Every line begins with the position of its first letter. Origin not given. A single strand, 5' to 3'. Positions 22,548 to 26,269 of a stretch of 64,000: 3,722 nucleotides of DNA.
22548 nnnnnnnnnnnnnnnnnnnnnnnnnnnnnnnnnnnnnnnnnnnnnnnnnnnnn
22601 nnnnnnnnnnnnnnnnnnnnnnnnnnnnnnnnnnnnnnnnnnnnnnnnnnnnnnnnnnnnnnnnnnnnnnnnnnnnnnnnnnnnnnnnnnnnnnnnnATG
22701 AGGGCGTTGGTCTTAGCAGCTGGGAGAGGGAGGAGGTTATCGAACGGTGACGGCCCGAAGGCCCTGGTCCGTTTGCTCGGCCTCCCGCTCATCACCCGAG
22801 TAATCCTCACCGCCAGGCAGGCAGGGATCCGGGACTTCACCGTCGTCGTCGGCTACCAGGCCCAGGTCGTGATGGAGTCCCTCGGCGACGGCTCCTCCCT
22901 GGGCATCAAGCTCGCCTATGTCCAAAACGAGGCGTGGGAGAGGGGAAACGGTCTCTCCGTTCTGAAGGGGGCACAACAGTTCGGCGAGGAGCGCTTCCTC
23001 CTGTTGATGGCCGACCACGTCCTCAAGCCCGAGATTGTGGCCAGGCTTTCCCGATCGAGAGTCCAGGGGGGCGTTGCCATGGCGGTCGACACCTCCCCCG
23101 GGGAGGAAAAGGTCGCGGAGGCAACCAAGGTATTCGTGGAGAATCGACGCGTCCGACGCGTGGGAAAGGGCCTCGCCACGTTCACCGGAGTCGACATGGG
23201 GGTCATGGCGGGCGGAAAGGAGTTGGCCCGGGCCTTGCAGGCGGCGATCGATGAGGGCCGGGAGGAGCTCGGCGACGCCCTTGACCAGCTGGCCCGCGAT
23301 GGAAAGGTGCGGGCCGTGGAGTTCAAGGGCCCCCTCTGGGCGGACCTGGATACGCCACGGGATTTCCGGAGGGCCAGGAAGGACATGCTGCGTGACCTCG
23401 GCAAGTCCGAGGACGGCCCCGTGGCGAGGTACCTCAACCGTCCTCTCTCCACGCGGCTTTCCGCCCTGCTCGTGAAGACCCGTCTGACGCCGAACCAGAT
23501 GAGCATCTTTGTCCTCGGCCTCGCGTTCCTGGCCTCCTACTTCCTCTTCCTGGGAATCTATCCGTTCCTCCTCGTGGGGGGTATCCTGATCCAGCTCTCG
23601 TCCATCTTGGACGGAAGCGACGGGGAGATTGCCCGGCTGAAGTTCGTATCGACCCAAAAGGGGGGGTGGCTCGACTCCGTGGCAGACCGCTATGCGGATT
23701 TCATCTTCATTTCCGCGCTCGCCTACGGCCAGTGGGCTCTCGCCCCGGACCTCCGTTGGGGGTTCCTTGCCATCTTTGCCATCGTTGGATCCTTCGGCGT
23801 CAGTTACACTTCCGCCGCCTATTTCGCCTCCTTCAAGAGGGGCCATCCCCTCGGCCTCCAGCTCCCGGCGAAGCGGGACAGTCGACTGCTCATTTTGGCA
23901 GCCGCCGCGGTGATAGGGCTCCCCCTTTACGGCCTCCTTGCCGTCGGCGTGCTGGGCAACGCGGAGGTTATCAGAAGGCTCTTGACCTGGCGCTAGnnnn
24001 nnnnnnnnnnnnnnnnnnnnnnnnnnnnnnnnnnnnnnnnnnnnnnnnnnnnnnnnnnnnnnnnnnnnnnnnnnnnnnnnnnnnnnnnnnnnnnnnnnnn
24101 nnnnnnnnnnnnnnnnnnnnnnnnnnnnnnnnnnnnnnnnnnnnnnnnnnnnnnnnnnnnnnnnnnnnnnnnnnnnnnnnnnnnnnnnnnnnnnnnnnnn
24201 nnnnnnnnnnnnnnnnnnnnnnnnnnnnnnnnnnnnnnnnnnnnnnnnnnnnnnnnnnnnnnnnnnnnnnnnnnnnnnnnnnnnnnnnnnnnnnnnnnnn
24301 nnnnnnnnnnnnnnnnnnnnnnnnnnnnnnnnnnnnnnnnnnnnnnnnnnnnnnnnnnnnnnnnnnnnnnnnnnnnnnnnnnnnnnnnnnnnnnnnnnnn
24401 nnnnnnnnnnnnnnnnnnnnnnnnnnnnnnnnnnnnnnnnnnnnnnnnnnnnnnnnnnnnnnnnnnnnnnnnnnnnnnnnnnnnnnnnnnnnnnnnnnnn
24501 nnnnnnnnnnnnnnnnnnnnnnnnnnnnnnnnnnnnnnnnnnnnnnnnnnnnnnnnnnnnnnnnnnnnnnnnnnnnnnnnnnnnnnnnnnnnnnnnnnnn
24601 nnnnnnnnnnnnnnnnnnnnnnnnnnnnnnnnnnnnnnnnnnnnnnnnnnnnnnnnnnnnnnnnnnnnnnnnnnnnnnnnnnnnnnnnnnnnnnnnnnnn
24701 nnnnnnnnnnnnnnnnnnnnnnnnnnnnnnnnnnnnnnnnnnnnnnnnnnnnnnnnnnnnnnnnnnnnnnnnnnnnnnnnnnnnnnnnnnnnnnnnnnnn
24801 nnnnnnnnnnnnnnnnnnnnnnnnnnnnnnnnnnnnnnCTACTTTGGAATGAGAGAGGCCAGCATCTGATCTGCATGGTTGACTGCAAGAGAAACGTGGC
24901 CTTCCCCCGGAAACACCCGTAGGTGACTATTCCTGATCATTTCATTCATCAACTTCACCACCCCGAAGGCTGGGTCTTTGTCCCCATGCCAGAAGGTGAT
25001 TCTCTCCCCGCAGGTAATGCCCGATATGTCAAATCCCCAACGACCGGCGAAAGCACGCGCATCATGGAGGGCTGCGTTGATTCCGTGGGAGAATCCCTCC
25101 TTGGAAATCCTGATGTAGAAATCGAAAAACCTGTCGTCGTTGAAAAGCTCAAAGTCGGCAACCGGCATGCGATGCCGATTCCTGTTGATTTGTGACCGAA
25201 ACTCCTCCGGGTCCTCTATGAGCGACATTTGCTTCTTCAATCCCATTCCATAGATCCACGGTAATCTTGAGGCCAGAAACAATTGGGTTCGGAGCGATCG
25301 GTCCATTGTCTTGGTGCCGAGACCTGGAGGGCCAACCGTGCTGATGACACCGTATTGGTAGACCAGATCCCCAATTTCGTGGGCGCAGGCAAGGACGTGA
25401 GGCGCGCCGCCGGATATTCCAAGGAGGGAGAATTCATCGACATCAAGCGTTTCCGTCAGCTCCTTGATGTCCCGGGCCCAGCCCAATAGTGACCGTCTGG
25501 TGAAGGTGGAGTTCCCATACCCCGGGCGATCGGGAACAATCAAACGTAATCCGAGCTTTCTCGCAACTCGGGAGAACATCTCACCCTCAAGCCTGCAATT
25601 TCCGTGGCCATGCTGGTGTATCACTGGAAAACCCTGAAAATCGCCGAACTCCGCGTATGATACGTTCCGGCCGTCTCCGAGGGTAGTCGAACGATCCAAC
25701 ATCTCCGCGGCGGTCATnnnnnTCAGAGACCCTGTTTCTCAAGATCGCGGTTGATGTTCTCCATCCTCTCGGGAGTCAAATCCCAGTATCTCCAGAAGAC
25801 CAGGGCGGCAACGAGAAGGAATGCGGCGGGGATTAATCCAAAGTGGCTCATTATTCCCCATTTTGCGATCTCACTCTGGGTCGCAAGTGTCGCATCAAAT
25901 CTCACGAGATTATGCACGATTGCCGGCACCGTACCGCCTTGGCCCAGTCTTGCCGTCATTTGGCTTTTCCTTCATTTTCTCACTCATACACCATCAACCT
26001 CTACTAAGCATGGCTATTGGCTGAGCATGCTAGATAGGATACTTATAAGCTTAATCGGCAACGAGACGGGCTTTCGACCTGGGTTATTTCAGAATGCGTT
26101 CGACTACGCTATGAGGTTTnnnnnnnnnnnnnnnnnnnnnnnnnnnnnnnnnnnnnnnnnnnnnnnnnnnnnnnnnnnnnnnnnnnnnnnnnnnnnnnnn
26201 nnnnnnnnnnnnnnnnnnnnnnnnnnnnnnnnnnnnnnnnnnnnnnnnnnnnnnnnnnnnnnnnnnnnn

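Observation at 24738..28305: Low-GC 3.5-kb island inserted at tRNA-Arg(TCG), bounded by a 21-bp perfect direct repeat and lacking any integrase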

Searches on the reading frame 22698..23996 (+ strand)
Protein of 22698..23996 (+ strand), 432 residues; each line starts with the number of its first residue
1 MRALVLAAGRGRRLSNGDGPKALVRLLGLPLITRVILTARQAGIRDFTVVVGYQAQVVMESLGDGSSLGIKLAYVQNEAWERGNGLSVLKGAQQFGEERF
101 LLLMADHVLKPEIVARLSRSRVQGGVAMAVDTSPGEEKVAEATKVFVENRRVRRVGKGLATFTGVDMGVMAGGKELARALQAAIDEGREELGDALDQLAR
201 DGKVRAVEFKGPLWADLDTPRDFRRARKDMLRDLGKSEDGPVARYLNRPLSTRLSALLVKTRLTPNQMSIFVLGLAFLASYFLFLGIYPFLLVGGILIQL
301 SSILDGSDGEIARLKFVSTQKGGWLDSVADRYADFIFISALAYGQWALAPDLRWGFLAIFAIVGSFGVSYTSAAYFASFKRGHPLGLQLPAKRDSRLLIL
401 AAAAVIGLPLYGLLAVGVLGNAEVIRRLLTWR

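Call 7: search_protein_families(library=pfam, proteins=[window:22698-23996:+], max_evalue=0.01)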
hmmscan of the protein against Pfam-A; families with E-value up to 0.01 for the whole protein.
window:22698-23996:+ (432 aa): 4 families
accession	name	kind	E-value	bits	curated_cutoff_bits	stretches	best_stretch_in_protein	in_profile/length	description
PF12804.13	NTP_transf_3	-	2.3e-18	67.3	27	1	3-167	1-128/160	MobA-like NTP transferase domain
PF00483.29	NTP_transferase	-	2.6e-10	40.7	21.2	1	3-117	2-121/245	Nucleotidyl transferase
PF01066.26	CDP-OH_P_transf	-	4.7e-10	40.5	22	1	264-407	3-135/152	CDP-alcohol phosphatidyltransferase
PF01128.25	IspD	-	0.0087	16.3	27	0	2-52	2-52/221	2-C-methyl-D-erythritol 4-phosphate cytidylyltransferase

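Call 32: find_encoding_contigs(protein=window:22698-23996:+, flank=10000, max_places=10)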
Protein window:22698-23996:+ (432 aa): no gene with exactly this product is on record in the collection.

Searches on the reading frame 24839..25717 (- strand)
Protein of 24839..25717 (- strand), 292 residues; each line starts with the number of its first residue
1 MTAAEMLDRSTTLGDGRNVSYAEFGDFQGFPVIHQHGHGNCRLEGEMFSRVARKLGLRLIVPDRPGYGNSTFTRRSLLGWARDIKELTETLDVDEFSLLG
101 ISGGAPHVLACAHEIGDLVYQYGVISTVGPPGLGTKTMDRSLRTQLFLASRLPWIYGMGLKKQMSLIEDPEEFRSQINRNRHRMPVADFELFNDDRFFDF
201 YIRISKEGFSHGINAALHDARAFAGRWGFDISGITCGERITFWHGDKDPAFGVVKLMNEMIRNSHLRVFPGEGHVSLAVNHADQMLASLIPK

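Call 7: search_protein_families(library=pfam, proteins=[window:24839-25717:-], max_evalue=0.01)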
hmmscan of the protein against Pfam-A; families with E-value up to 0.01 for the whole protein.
window:24839-25717:- (292 aa): 2 families
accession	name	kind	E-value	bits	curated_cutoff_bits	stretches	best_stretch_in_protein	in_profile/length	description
PF00561.26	Abhydrolase_1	-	1.6e-08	34.9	25.8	1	32-277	3-241/245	alpha/beta hydrolase fold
PF12697.13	Abhydrolase_6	-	1.8e-07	32.5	26.3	1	36-283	5-212/217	Alpha/beta hydrolase family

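Call 40: search_protein_families(library=phrogs, proteins=[window:24839-25717:-], max_evalue=1)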
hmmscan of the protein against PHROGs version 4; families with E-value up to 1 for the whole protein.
window:24839-25717:- (292 aa): 3 families
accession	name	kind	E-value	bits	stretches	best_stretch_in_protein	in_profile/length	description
phrog_789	-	other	4e-05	23.5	1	5-125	330-451/637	esterase/lipase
phrog_23613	-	other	0.00081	19.9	1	15-116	11-111/271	esterase/lipase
phrog_20566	-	unknown function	0.32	12.2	0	265-290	14-38/63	-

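Call 44: search_protein_families(library=ncbifam, proteins=[window:24839-25717:-], max_evalue=0.001)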
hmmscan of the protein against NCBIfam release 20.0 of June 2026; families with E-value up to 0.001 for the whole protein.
window:24839-25717:- (292 aa): 3 families
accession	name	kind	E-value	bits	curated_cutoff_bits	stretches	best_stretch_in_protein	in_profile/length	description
NF011457.0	PRK14875.1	equivalog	3.4e-06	26.3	307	1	15-134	118-235/372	acetoin dehydrogenase dihydrolipoyllysine-residue acetyltransferase subunit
TIGR03343.1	biphenyl_bphD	equivalog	5.9e-05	22.4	462.15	1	29-138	30-142/282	2-hydroxy-6-oxo-6-phenylhexa-2,4-dienoate hydrolase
NF050089.1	i_nPHAscl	equivalog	8e-05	21.8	300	1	57-129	45-119/288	intracellular short-chain-length polyhydroxyalkanoate depolymerase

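Call 46: search_solved_structures(query=window:24839-25717:-, max_evalue=0.001)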
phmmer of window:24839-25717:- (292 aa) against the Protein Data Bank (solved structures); distinct sequences matched with E-value up to 0.001: 17.
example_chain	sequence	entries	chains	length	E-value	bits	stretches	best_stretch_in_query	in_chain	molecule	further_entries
9wlv_AAA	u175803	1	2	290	1.1e-15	60.8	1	14-290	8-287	Pimeloyl-ACP methyl ester carboxylesterase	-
1a8s_A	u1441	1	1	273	6.9e-07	32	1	12-147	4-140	CHLOROPEROXIDASE F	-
1a88_A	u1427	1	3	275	3.7e-06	29.6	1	11-130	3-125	CHLOROPEROXIDASE L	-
7al5_A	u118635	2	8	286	6.6e-06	28.7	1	24-157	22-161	Probable hydrolase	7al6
4ns4_A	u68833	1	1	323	8.5e-06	28.4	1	4-71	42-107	Alpha/beta hydrolase fold protein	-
3hea_A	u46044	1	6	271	1.5e-05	27.6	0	14-108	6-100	Arylesterase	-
3hi4_A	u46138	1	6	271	1.5e-05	27.6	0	14-108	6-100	Arylesterase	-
3ia2_A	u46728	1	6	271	2e-05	27.1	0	14-108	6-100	Arylesterase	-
1va4_A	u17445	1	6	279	2.3e-05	27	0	14-108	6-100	Arylesterase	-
3t4u_A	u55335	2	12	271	2.3e-05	27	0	14-108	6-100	Arylesterase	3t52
8pi1_A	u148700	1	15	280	2.6e-05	26.8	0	15-108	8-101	Arylesterase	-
2og1_A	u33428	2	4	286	0.00028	23.4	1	18-136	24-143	2-hydroxy-6-oxo-6-phenylhexa-2,4-dienoate hydrolase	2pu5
3v1k_A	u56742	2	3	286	0.0003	23.3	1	18-136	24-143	2-hydroxy-6-oxo-6-phenylhexa-2,4-dienoate hydrolase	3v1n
2rht_A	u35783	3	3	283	0.00066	22.2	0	18-136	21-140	2-hydroxy-6-oxo-6-phenylhexa-2,4-dienoate hydrolase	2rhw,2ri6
2puh_A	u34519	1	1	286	0.00067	22.2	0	18-136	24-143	2-hydroxy-6-oxo-6-phenylhexa-2,4-dienoate hydrolase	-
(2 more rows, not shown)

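Call 50: find_related_loci(query=window:24839-25717:-, collection=viral_contigs, flank=10000)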
Query window:24839-25717:- (292 aa) in viral_contigs; peptide patterns used: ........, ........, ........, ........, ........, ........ (x = any residue, [..] = any of these).
8 stretches matched a pattern, but none encodes a relative of the query by tblastn (E <= 1e-3).

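Call 51: find_homologous_proteins(query=window:24839-25717:-)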
Query window:24839-25717:- (292 aa): 44 proteins with E <= 0.001 among 1569 candidates.
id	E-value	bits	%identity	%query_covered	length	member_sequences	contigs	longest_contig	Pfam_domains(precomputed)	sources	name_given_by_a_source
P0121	6.4e-194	661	97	100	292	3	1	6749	PF12697.14,PF00561.27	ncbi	-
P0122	9.2e-84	299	46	97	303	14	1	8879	-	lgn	-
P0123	5.2e-41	159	33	98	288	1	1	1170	PF12697.14,PF00561.27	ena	-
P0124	3.1e-40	156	35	97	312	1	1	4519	PF00561.27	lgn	-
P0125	2.7e-39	153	35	99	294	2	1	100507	PF12697.14,PF00561.27,PF12146.16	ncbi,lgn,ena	-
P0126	7.3e-39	152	34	96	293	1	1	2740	PF12697.14,PF00561.27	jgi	jgi:pimeloyl-ACP methyl ester carboxylesterase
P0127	5.3e-38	149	33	96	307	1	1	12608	PF12697.14,PF00561.27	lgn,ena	-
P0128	4.7e-37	146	33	96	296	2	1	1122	PF12697.14,PF00561.27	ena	-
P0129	8.1e-37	145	32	99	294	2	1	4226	PF12697.14,PF00561.27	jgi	jgi:pimeloyl-ACP methyl ester carboxylesterase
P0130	5.8e-35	139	33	99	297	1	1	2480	PF12697.14,PF00561.27,PF12146.16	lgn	-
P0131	1.6e-32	131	34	93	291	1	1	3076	PF12697.14,PF00561.27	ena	-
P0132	7.2e-32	129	32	95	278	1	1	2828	PF12697.14,PF00561.27,PF12146.16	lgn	-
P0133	9.1e-32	129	31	95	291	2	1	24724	PF12697.14,PF00561.27,PF12146.16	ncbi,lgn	-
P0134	1.5e-31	128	35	81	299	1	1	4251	PF12697.14,PF00561.27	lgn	-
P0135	1.8e-31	128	31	95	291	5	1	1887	PF12697.14,PF00561.27,PF12146.16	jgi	jgi:pimeloyl-ACP methyl ester carboxylesterase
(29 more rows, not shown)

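Call 52: find_encoding_contigs(protein=P0122, flank=8000, max_places=4)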
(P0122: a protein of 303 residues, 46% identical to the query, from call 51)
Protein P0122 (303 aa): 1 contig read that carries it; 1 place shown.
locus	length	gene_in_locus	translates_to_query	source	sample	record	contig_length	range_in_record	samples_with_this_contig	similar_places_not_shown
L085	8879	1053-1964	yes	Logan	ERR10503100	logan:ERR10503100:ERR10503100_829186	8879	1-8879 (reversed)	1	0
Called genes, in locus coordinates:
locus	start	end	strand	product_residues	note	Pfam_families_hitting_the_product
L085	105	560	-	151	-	-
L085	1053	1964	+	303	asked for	-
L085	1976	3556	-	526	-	PF01565:FAD_binding_4, PF02913:FAD-oxidase_C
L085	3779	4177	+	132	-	PF03061:4HBT (weak)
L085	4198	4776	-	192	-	-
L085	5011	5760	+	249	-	PF01022:HTH_5, PF01978:TrmB (faint), PF12840:HTH_20, PF13412:HTH_24 (weak), PF24266:HTH_HVO_0163_N, PF01047:MarR (faint), PF12802:MarR_2 (faint), PF13545:HTH_Crp_2 (faint)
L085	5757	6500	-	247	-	PF18822:CdvA (weak)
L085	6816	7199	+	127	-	-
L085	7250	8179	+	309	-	-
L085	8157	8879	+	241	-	?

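Call 66: search_protein_families(library=pfam, proteins=[L085:3779-4177:+, L085:105-560:-], max_evalue=0.001)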
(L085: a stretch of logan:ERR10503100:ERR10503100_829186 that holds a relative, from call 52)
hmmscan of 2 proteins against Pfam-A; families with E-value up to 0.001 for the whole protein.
L085:3779-4177:+ (132 aa): 1 family
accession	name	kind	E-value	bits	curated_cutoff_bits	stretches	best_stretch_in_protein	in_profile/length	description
PF03061.28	4HBT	-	7.9e-06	26.5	20.6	1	38-111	3-78/79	Thioesterase superfamily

L085:105-560:- (151 aa): 0 families

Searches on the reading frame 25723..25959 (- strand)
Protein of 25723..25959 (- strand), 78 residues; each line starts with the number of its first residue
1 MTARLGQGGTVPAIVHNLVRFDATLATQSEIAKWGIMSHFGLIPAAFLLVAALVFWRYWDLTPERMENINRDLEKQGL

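Call 7: search_protein_families(library=pfam, proteins=[window:25723-25959:-], max_evalue=0.01)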
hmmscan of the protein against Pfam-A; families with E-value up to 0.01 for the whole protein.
window:25723-25959:- (78 aa): 1 family
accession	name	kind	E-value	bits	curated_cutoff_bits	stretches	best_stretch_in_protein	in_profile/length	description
PF13347.12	MFS_2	-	0.00044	19.3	27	1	8-58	373-423/427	MFS/sugar transport protein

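Call 40: search_protein_families(library=phrogs, proteins=[window:25723-25959:-], max_evalue=1)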
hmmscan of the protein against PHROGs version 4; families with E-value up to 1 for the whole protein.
window:25723-25959:- (78 aa): 3 families
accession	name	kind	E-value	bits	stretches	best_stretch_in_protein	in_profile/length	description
phrog_3367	-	unknown function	0.16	13.2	1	20-68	39-88/94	-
phrog_25010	-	unknown function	0.25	12.2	1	61-77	4-20/150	-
phrog_15699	-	unknown function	0.27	12.4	1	31-69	41-79/112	-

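Call 44: search_protein_families(library=ncbifam, proteins=[window:25723-25959:-], max_evalue=0.001)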
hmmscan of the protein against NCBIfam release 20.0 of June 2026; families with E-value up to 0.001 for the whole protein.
window:25723-25959:- (78 aa): 2 families
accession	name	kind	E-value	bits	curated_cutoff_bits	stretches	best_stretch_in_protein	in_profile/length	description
NF007353.0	PRK09848.1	equivalog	1.9e-06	26.9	528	1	5-75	373-443/457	glucuronide transporter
TIGR00792.1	gph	subfamily_domain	6e-06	25.2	231.35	1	8-75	370-436/437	glycoside-pentoside-hexuronide (GPH):cation symporter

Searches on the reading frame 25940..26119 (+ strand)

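Call 39: search_protein_families(library=pfam, proteins=[window:25940-26119:+], max_evalue=10)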
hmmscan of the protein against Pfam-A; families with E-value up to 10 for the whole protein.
seq(60 aa): 1 family
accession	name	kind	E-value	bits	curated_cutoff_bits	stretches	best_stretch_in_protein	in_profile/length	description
PF17700.6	DUF5546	-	0.019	15.5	29.4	1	8-56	75-123/135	Family of unknown function (DUF5546)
